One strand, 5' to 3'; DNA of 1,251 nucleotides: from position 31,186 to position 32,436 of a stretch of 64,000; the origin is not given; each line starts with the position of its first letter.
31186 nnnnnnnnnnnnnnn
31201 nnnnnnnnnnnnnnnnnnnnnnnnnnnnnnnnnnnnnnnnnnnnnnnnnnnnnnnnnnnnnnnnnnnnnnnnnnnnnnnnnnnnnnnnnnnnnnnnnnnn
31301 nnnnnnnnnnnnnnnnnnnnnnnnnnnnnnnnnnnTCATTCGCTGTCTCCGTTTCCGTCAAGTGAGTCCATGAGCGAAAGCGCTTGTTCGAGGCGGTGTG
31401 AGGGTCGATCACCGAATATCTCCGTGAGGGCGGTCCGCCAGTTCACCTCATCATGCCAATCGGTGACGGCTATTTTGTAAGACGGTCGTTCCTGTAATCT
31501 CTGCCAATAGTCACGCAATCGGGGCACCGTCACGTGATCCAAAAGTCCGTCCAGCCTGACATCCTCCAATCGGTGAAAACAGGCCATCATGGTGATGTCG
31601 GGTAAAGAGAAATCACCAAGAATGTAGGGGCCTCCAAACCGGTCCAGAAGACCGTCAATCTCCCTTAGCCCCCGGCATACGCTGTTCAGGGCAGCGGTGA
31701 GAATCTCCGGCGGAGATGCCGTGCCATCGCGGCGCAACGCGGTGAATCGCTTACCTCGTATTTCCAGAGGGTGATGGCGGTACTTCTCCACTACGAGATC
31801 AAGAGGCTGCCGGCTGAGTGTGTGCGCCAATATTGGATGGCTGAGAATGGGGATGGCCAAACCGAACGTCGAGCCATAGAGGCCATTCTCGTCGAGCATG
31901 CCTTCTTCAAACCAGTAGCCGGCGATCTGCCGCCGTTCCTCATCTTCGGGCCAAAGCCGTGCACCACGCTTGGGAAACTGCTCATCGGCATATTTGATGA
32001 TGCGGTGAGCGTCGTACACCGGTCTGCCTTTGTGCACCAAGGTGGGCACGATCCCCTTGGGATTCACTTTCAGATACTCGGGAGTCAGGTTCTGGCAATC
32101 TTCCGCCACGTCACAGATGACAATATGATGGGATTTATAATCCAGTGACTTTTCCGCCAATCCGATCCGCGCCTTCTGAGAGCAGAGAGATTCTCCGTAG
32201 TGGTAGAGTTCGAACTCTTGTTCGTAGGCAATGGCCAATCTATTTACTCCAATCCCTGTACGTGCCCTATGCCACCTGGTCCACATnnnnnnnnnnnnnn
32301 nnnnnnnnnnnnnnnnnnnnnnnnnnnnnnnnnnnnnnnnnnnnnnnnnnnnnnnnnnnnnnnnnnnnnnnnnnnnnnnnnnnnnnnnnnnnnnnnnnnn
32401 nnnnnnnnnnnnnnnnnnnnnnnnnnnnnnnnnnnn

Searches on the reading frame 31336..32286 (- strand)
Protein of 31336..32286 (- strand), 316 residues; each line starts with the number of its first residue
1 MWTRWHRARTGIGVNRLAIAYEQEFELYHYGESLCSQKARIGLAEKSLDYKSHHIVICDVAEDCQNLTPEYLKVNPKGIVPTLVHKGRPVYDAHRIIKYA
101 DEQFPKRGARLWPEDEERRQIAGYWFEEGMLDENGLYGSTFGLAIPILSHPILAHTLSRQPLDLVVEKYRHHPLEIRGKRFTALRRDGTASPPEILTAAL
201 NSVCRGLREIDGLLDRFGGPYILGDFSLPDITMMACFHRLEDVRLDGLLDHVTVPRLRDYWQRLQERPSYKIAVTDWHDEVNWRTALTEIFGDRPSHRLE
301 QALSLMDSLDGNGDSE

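Call 51: search_protein_families(library=pfam, proteins=[window:31336-32286:-], max_evalue=0.0001)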
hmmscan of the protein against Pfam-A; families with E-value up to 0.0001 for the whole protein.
window:31336-32286:- (316 aa): 3 families
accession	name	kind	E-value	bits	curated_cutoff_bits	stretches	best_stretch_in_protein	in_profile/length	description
PF13409.12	GST_N_2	-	2.1e-13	51.1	25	1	33-103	2-70/70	Glutathione S-transferase, N-terminal domain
PF13417.12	GST_N_3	-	9.7e-13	48.7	22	1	27-106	1-73/75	Glutathione S-transferase, N-terminal domain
PF02798.26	GST_N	-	5.1e-07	30.4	20.9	1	25-101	3-75/76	Glutathione S-transferase, N-terminal domain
